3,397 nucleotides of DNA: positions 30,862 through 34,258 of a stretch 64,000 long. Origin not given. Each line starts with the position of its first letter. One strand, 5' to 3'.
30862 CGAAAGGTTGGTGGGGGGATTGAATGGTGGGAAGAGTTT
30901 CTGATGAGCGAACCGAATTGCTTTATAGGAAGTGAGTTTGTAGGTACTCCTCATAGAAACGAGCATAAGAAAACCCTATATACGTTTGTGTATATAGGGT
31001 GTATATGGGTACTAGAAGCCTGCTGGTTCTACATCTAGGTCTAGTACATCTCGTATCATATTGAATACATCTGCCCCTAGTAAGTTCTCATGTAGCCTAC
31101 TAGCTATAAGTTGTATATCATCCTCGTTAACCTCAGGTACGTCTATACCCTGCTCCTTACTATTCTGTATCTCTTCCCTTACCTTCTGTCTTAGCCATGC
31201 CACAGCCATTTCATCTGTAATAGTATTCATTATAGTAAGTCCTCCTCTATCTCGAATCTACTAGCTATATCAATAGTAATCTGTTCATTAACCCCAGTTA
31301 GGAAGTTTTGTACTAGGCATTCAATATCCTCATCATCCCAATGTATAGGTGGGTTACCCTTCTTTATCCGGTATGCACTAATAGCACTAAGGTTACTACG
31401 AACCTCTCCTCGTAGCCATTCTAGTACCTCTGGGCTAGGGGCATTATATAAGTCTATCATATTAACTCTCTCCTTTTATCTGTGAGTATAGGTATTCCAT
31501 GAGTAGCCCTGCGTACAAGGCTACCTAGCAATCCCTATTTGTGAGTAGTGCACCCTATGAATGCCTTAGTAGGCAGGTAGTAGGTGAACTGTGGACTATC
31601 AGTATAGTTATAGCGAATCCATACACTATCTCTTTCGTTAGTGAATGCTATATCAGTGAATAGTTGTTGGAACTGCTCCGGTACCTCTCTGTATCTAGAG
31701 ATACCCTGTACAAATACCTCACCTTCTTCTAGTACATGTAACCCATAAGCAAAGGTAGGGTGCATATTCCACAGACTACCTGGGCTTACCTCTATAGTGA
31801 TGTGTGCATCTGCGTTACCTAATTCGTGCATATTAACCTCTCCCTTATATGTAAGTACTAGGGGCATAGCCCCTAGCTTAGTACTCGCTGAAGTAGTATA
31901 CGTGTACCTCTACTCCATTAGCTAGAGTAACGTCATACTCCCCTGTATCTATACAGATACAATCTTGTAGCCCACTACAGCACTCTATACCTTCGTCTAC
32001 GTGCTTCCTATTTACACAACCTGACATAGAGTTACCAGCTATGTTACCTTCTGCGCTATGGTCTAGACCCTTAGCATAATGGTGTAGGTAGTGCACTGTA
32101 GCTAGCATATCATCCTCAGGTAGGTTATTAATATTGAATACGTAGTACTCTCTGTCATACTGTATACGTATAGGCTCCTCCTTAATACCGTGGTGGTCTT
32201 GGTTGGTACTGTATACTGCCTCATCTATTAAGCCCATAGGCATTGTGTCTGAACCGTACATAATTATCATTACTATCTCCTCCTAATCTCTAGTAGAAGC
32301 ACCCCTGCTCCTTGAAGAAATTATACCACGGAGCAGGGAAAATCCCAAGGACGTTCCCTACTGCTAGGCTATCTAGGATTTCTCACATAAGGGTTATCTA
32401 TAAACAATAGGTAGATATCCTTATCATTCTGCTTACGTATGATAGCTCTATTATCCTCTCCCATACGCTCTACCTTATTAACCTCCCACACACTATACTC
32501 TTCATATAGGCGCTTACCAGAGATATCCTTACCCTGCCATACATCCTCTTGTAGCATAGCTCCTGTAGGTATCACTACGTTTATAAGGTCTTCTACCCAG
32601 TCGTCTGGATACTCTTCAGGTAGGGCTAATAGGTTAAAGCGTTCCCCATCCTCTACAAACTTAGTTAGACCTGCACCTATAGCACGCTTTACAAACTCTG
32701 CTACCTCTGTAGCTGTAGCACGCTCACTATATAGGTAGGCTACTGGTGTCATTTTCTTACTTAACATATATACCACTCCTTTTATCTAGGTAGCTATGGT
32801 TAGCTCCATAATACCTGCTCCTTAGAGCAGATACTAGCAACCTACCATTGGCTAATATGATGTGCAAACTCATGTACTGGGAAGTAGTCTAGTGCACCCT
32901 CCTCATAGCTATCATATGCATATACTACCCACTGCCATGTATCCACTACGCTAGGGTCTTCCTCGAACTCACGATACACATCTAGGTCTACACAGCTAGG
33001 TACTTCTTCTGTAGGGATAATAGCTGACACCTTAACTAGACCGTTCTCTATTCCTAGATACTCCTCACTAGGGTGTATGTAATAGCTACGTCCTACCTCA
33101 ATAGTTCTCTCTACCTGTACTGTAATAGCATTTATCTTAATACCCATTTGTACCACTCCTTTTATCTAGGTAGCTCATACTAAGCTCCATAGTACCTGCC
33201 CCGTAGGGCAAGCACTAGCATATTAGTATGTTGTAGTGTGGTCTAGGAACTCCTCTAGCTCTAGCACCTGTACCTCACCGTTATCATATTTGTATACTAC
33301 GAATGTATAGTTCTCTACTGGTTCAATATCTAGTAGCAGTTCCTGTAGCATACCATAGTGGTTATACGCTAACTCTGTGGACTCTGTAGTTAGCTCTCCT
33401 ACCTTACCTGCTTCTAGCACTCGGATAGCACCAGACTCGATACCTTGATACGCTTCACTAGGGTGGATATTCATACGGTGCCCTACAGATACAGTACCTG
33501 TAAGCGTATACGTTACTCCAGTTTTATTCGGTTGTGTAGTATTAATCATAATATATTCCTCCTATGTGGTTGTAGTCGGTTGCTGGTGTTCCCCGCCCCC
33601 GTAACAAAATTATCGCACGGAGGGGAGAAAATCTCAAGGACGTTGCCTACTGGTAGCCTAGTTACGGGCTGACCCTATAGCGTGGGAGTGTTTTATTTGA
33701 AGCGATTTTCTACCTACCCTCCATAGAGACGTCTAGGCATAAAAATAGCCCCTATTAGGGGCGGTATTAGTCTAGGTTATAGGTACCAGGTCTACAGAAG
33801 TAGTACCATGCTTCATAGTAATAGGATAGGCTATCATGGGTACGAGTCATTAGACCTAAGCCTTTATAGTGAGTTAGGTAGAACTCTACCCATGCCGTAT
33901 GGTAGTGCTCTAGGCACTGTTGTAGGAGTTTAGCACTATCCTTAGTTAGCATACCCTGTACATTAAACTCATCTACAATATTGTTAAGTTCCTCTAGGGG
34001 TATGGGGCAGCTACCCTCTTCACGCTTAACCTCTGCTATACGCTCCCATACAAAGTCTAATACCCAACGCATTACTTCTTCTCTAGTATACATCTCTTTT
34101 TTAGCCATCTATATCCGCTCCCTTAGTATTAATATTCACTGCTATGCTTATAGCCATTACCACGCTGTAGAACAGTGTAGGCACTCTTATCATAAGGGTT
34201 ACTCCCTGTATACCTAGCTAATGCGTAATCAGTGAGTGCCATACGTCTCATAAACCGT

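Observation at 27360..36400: The only plus-strand genes in 64 kb sit in a cassette-built, paralogue-rich early block resembling a host-takeover or terminal-redundancy module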

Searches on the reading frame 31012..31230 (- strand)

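Call 11: search_protein_families(library=phrogs, proteins=[window:31012-31230:-], max_evalue=0.01)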
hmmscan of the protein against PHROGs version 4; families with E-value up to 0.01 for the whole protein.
window:31012-31230:- (72 aa): 0 families

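Call 14: search_protein_families(library=pfam, proteins=[window:31012-31230:-], max_evalue=0.1)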
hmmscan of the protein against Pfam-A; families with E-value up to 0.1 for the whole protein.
window:31012-31230:- (72 aa): 1 family
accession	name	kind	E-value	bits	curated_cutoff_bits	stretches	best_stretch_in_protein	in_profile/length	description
PF08032.17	SpoU_sub_bind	-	0.066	14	22.8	1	12-47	22-62/76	RNA 2'-O ribose methyltransferase substrate binding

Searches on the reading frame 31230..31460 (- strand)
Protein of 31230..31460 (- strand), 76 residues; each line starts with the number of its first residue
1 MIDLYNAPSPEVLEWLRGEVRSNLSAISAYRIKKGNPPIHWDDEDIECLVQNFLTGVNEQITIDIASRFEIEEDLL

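Call 11: search_protein_families(library=phrogs, proteins=[window:31230-31460:-], max_evalue=0.01)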
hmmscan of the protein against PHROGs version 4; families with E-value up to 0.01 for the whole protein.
window:31230-31460:- (76 aa): 1 family
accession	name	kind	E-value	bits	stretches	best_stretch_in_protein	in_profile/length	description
phrog_22364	-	unknown function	4.5e-27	95.1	1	1-75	1-76/76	-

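Call 14: search_protein_families(library=pfam, proteins=[window:31230-31460:-], max_evalue=0.1)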
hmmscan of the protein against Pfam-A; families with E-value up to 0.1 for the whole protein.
window:31230-31460:- (76 aa): 1 family
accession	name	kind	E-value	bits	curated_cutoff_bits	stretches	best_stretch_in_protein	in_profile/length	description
PF16191.10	E1_4HB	-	0.032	14.7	25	1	25-51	38-64/70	Ubiquitin-activating enzyme E1 four-helix bundle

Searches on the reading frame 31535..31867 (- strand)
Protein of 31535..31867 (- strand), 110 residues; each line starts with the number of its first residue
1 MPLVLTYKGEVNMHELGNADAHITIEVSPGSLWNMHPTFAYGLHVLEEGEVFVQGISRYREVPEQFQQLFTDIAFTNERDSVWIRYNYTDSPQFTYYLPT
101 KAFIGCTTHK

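Call 11: search_protein_families(library=phrogs, proteins=[window:31535-31867:-], max_evalue=0.01)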
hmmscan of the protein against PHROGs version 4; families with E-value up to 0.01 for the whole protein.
window:31535-31867:- (110 aa): 1 family
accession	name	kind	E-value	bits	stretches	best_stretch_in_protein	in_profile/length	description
phrog_24265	-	unknown function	3.7e-64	214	1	13-110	1-98/98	-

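Call 14: search_protein_families(library=pfam, proteins=[window:31535-31867:-], max_evalue=0.1)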
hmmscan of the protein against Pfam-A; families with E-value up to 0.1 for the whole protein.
window:31535-31867:- (110 aa): 0 families

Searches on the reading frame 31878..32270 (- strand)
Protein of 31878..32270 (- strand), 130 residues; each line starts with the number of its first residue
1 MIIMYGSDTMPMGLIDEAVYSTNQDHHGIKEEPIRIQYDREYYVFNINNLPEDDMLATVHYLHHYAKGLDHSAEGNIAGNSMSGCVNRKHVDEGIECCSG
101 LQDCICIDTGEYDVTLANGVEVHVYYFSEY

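Call 11: search_protein_families(library=phrogs, proteins=[window:31878-32270:-], max_evalue=0.01)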
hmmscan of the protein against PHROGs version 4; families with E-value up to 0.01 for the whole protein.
window:31878-32270:- (130 aa): 1 family
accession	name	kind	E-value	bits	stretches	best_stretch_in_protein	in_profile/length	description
phrog_30870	-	unknown function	6.1e-84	279.5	1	1-130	1-130/130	-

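Call 14: search_protein_families(library=pfam, proteins=[window:31878-32270:-], max_evalue=0.1)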
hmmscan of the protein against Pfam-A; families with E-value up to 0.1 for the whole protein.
window:31878-32270:- (130 aa): 0 families

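Call 74: search_protein_families(library=ncbifam, proteins=[window:31878-32270:-], max_evalue=0.01)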
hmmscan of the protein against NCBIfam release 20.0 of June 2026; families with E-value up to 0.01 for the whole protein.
window:31878-32270:- (130 aa): 0 families

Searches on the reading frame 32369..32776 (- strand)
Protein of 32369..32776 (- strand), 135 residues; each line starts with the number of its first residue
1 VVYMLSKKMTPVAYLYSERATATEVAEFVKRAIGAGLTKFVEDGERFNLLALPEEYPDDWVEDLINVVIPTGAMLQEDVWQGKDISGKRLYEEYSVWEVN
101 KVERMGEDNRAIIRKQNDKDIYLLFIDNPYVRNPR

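Call 11: search_protein_families(library=phrogs, proteins=[window:32369-32776:-], max_evalue=0.01)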
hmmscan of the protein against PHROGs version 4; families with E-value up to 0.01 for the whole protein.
window:32369-32776:- (135 aa): 1 family
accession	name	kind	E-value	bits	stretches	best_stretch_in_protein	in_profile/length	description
phrog_23927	-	DNA, RNA and nucleotide metabolism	3.1e-90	300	1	1-135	1-135/135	DNA topoisomerase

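Call 14: search_protein_families(library=pfam, proteins=[window:32369-32776:-], max_evalue=0.1)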
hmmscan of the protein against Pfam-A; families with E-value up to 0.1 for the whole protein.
window:32369-32776:- (135 aa): 0 families

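Call 74: search_protein_families(library=ncbifam, proteins=[window:32369-32776:-], max_evalue=0.01)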
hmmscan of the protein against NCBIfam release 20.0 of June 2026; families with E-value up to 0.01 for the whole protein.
window:32369-32776:- (135 aa): 0 families

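Call 83: find_homologous_proteins(query=window:32369-32767:-, max_evalue=0.001)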
Query window:32369-32767:- (132 aa): 2 proteins with E <= 0.001 among 10 candidates.
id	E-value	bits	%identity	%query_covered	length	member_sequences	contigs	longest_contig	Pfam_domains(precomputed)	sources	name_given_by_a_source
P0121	3.8e-78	278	95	100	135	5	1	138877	-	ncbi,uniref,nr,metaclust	ncbi:DNA topoisomerase [Bacillus phage Shanette]|uniref:DNA topoisomerase n=1 Tax=Bacillus phage Sha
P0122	5.7e-76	271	93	100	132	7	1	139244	-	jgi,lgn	jgi:hypothetical protein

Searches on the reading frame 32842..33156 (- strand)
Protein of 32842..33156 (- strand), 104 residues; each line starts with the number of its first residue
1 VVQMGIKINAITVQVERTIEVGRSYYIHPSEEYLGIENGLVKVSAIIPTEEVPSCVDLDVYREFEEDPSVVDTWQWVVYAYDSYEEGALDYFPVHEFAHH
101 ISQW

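Call 11: search_protein_families(library=phrogs, proteins=[window:32842-33156:-], max_evalue=0.01)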
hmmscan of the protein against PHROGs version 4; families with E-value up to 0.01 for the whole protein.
window:32842-33156:- (104 aa): 1 family
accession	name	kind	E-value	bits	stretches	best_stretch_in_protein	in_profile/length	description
phrog_22788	-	unknown function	8.8e-26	91.5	1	4-103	1-104/105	-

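Call 13: search_protein_families(library=pfam, proteins=[window:32842-33156:-], max_evalue=0.1)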
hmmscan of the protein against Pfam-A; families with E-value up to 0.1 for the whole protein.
window:32842-33156:- (104 aa): 0 families

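Call 84: find_homologous_proteins(query=window:32842-33147:-, max_evalue=0.001)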
Query window:32842-33147:- (101 aa): 1 proteins with E <= 0.001 among 1 candidates.
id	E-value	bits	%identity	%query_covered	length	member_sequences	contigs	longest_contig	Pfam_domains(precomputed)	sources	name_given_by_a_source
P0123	4.1e-62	225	100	100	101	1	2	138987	-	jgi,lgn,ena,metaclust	metaclust:\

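Call 92: search_protein_representatives(alignment_id=A7)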
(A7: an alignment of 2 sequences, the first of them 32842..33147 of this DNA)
Query: 2 sequences, 114 profile positions. Proteins with E-value up to 0.001 (for the whole library): 131; up to 1e-10: 18; up to 1e-30: 2. The best 131 are listed.
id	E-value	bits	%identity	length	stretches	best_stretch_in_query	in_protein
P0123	1.2e-48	180.2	-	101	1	1-114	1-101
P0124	1.3e-31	125.3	-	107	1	7-114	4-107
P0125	3.6e-15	72.3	-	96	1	18-113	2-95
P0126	5.8e-14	68.4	-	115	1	8-113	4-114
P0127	7.0e-14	68.1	-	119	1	3-112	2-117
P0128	9.2e-14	67.8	-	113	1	12-114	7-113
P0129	1.7e-13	66.9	-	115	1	10-114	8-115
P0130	3.0e-13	66.1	-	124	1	9-114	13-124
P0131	6.7e-13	65.0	-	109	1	13-113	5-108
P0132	8.0e-13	64.7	-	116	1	11-114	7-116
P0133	2.8e-12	63.0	-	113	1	8-114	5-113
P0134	3.1e-12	62.8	-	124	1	2-114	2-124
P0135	3.3e-12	62.8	-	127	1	14-114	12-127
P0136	5.7e-12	62.0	-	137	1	14-114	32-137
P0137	7.9e-12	61.5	-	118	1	14-114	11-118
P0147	2.0e-09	53.8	-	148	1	12-114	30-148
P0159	1.6e-08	50.8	-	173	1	13-112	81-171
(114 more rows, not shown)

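Call 93: search_protein_families(library=pfam, proteins=[P0124, P0125, P0126, P0127, P0128, P0130, P0134, P0136, P0147, P0159], max_evalue=0.01)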
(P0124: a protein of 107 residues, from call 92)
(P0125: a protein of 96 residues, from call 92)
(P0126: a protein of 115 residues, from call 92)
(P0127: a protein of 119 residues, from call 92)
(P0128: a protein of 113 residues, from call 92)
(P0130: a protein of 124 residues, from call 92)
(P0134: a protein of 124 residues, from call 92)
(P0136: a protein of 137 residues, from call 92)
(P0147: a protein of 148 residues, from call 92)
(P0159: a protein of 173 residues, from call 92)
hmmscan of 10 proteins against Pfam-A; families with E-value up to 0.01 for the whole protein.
P0124 (107 aa): 0 families

P0125 (96 aa): 0 families

P0126 (115 aa): 0 families

P0127 (119 aa): 0 families

P0128 (113 aa): 0 families

P0130 (124 aa): 0 families

P0134 (124 aa): 0 families

P0136 (137 aa): 0 families

P0147 (148 aa): 0 families

P0159 (173 aa): 0 families

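Call 94: search_protein_families(library=phrogs, proteins=[P0124, P0125, P0126, P0127, P0128, P0130, P0134, P0136, P0147, P0159], max_evalue=0.001)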
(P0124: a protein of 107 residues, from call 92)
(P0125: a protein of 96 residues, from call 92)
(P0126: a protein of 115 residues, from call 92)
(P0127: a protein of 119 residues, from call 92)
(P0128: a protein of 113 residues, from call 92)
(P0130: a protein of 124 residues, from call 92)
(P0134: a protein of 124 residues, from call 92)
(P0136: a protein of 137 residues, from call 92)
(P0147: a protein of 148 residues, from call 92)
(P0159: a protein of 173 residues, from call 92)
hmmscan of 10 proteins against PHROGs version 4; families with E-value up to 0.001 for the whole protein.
P0124 (107 aa): 0 families

P0125 (96 aa): 1 family
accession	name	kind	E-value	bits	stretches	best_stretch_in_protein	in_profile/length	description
phrog_22788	-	unknown function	4.5e-59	198.5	1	1-96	10-105/105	-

P0126 (115 aa): 1 family
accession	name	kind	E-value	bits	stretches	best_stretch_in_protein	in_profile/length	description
phrog_22788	-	unknown function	4.8e-09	37.7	1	8-54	5-51/105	-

P0127 (119 aa): 1 family
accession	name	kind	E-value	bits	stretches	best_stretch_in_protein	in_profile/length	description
phrog_22788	-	unknown function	2e-08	35.7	1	11-53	7-49/105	-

P0128 (113 aa): 1 family
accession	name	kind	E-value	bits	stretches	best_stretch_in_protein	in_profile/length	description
phrog_22788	-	unknown function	5.6e-07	31.1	1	9-109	7-101/105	-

P0130 (124 aa): 1 family
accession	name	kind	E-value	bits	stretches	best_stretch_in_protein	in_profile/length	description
phrog_22788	-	unknown function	3.9e-06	28.4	1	16-68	5-57/105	-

P0134 (124 aa): 1 family
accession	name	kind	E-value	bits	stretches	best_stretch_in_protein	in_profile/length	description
phrog_22788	-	unknown function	0.00052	21.5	0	15-63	8-56/105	-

P0136 (137 aa): 1 family
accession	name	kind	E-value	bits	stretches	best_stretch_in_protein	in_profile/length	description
phrog_22788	-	unknown function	7.2e-08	33.9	1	31-75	6-50/105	-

P0147 (148 aa): 1 family
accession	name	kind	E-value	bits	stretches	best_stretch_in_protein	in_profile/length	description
phrog_22788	-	unknown function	3.2e-08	35.1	1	29-70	4-45/105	-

P0159 (173 aa): 1 family
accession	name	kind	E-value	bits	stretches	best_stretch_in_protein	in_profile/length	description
phrog_22788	-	unknown function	6.4e-14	53.4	1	82-172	7-104/105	-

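Call 100: find_encoding_contigs(protein=P0123, flank=10000, max_places=4)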
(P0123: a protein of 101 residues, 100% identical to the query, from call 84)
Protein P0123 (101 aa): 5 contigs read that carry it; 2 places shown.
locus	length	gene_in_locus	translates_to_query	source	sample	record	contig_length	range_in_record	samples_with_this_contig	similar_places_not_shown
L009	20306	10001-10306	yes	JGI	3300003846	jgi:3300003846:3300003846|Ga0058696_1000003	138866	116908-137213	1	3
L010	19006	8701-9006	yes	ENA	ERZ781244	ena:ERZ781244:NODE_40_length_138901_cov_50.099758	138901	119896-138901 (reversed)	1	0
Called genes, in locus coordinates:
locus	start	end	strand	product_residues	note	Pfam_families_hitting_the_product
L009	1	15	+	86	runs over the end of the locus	-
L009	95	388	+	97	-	-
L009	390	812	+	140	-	-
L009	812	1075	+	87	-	-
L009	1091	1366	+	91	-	-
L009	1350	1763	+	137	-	-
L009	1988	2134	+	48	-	-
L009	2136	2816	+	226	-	-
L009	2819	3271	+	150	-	-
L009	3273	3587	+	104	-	-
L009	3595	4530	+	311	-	PF13385:Laminin_G_3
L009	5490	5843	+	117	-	-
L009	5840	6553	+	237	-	-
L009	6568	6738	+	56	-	-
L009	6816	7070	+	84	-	-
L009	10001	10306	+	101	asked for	-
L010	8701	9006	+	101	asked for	-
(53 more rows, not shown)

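Call 103: predict_structure(alignment_id=A8)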
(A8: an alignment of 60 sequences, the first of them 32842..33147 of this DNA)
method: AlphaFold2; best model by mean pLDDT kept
length: 101 residues; sequences in the alignment: 60
mean_pLDDT: 91.9   pTM: 0.78
mean pLDDT of the five models: 91.9, 91.6, 91.5, 91.4, 91.3
residues with pLDDT >= 90: 81; 70-90: 18; 50-70: 2; < 50: 0
segments of 3 or more residues with pLDDT < 50: none
pLDDT, mean of each block of 10 residues (from residue 1): 86 94 88 91 98 93 95 96 90 92 62
secondary structure, 60 per line:
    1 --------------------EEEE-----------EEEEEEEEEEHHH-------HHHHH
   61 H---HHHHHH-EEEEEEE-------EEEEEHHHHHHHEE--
elements in order: E21-24 E36-45 H56-61 H65-70 E72-78 E86-90 H91-97

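Call 105: fold_search(model_id=the predicted structure, library=pdb)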
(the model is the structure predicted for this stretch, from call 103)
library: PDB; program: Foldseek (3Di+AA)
matches with E <= 10: 161; with E <= 0.001: 0
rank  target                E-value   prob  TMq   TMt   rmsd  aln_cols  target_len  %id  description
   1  7uve_A                2.5e-02  1.00  0.46  0.22   6.3        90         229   13  Drosophila melanogaster setdb1-tuor domain with peptide H3K9me2K14ac (released 2022-08-10)
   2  7uw8                  3.6e-02  0.99  0.45  0.22   6.3        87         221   14  Drosophila melanogaster setdb1-tuor domain (released 2022-08-10)
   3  3oa6_A                5.5e-02  0.98  0.44  0.51   4.3        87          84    8  Human MSL3 Chromodomain bound to DNA and H4K20me1 peptide (released 2010-08-18)
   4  7otj_A                1.5e-01  0.51  0.33  0.11   7.5        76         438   12  Crystal structure of Pif1 helicase from Candida albicans (released 2021-07-07)
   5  5in1_A                1.6e-01  0.97  0.41  0.56   4.0        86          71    9  Crystal Structure of the MRG701 chromodomain (released 2017-03-01)
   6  2f5k_B                1.7e-01  0.97  0.46  0.53   4.0        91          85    6  Crystal structure of the chromo domain of human MRG15 (released 2006-11-14)
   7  3ob9_B                1.7e-01  0.84  0.42  0.47   6.6        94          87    6  Structure of the human MSL3 chromo-barrel domain at 2.5 Angstrom resolution (released 2010-10-13)
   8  6if4_A                1.9e-01  0.98  0.47  0.72   2.9        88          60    7  Crystal structure of Tbtudor (released 2019-09-18)
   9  3ob9_E                1.9e-01  0.92  0.43  0.52   4.1        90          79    7  Structure of the human MSL3 chromo-barrel domain at 2.5 Angstrom resolution (released 2010-10-13)
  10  3ob9_A                2.0e-01  0.80  0.40  0.44   5.8        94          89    7  Structure of the human MSL3 chromo-barrel domain at 2.5 Angstrom resolution (released 2010-10-13)
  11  3ob9_D                2.1e-01  0.80  0.40  0.42  10.1        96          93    6  Structure of the human MSL3 chromo-barrel domain at 2.5 Angstrom resolution (released 2010-10-13)
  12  4qqg_E                2.2e-01  0.96  0.42  0.56   4.1        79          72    9  Crystal structure of an N-terminal HTATIP fragment (released 2014-07-09)
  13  2f5k_E                2.5e-01  0.93  0.40  0.50   4.6        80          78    6  Crystal structure of the chromo domain of human MRG15 (released 2006-11-14)
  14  4qqg_A                2.7e-01  0.95  0.42  0.57   4.3        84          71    6  Crystal structure of an N-terminal HTATIP fragment (released 2014-07-09)
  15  3ob9_C                2.7e-01  0.90  0.44  0.50   6.9        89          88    4  Structure of the human MSL3 chromo-barrel domain at 2.5 Angstrom resolution (released 2010-10-13)
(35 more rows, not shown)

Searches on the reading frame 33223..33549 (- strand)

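Call 10: search_protein_families(library=phrogs, proteins=[window:33223-33549:-], max_evalue=0.01)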
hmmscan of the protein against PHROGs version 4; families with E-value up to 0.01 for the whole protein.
window:33223-33549:- (108 aa): 1 family
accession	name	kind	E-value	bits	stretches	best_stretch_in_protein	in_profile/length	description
phrog_22788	-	unknown function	0.0019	19.7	1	9-92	5-82/105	-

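Call 13: search_protein_families(library=pfam, proteins=[window:33223-33549:-], max_evalue=0.1)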
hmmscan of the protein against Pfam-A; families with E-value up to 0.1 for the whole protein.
window:33223-33549:- (108 aa): 0 families

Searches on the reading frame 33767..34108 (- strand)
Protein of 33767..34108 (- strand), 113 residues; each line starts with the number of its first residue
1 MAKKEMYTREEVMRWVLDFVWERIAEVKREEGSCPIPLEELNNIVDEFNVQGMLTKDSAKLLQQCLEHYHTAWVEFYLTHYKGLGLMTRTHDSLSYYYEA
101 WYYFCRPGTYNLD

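Call 10: search_protein_families(library=phrogs, proteins=[window:33767-34108:-], max_evalue=0.01)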
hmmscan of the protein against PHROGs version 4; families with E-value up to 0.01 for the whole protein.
window:33767-34108:- (113 aa): 2 families
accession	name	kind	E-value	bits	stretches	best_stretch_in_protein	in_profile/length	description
phrog_22798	-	unknown function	6.8e-61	205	1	1-113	1-113/113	-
phrog_3576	-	unknown function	0.0087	17.2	0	35-101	51-117/159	-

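Call 13: search_protein_families(library=pfam, proteins=[window:33767-34108:-], max_evalue=0.1)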
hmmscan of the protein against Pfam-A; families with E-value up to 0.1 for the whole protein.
window:33767-34108:- (113 aa): 0 families

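Call 74: search_protein_families(library=ncbifam, proteins=[window:33767-34108:-], max_evalue=0.01)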
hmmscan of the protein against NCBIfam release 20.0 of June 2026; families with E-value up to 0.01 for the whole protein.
window:33767-34108:- (113 aa): 0 families
